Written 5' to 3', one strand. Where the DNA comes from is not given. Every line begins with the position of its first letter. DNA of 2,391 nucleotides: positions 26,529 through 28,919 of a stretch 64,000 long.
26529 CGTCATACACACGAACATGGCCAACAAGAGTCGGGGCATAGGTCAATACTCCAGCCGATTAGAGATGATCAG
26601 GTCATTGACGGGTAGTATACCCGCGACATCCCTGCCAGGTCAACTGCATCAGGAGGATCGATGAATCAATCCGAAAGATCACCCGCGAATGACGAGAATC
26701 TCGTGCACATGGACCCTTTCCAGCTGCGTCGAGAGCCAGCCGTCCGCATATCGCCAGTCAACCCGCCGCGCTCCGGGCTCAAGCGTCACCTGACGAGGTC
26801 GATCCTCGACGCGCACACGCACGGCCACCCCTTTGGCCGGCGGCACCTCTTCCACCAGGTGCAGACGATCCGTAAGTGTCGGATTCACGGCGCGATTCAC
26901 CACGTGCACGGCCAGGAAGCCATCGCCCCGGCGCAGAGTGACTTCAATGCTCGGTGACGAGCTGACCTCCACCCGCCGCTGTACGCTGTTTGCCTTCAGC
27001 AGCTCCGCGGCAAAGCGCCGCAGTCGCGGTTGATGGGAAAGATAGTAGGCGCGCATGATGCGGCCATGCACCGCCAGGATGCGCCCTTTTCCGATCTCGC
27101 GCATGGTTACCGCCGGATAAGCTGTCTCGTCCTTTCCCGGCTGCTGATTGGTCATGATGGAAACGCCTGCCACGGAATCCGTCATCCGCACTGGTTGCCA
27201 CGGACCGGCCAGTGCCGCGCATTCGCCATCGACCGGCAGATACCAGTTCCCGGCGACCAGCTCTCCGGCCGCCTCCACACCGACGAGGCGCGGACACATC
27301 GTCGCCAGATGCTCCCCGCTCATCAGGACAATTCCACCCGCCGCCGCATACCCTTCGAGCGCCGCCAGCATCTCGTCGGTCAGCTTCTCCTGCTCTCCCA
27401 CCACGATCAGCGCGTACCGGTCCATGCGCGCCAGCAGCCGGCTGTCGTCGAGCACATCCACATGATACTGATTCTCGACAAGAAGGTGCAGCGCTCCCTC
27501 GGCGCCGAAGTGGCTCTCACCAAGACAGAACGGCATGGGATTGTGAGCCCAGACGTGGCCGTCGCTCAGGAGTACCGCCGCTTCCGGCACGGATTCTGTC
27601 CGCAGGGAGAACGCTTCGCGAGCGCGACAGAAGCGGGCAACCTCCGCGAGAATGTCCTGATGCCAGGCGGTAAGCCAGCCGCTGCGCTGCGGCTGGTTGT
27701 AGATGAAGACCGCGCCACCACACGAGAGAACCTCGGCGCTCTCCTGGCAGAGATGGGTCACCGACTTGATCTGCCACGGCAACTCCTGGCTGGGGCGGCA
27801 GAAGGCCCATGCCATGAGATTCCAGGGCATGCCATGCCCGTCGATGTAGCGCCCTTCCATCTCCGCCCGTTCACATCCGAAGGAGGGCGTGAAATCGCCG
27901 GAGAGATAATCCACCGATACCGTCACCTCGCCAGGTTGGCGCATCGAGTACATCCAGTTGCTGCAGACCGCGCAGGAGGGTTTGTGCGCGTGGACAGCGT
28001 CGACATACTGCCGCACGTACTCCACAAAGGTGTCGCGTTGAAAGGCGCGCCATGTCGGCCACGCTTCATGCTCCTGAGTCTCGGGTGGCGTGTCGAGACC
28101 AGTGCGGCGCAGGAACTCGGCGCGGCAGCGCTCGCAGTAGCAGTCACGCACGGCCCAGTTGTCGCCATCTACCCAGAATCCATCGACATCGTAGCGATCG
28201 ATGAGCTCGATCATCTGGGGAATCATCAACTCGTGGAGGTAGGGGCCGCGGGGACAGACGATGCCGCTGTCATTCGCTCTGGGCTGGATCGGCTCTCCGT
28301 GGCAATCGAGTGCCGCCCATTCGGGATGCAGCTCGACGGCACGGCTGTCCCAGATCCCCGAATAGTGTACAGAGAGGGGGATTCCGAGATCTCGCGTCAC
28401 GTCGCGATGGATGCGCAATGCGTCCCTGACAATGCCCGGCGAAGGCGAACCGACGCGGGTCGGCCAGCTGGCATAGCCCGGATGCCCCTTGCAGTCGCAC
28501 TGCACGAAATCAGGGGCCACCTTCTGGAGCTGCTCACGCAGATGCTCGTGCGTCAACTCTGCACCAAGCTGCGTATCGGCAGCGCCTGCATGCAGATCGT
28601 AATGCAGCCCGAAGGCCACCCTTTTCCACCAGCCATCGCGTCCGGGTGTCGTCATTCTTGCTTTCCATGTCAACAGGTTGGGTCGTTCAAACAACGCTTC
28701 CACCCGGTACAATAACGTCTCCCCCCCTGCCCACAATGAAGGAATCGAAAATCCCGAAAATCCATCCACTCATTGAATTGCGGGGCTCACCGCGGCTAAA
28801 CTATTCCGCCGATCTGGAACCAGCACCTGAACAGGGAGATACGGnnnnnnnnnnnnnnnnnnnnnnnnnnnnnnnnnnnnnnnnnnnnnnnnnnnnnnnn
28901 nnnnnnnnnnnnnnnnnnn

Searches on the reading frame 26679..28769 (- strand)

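Call 42: search_protein_families(library=pfam, proteins=[window:26679-28769:-], max_evalue=0.001)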
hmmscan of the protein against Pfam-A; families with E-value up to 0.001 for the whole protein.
window:26679-28769:- (696 aa): 3 families
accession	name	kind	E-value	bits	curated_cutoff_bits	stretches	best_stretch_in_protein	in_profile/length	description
PF14871.12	GHL6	-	4.3e-09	37.1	35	1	76-201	4-131/132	Hypothetical glycosyl hydrolase 6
PF01120.23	Alpha_L_fucos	-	3.6e-07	30.4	25.2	1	93-382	115-341/345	Alpha-L-fucosidase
PF02638.21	GHL10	-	1.7e-06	27.8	27.9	1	144-267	102-224/311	Glycosyl hydrolase-like 10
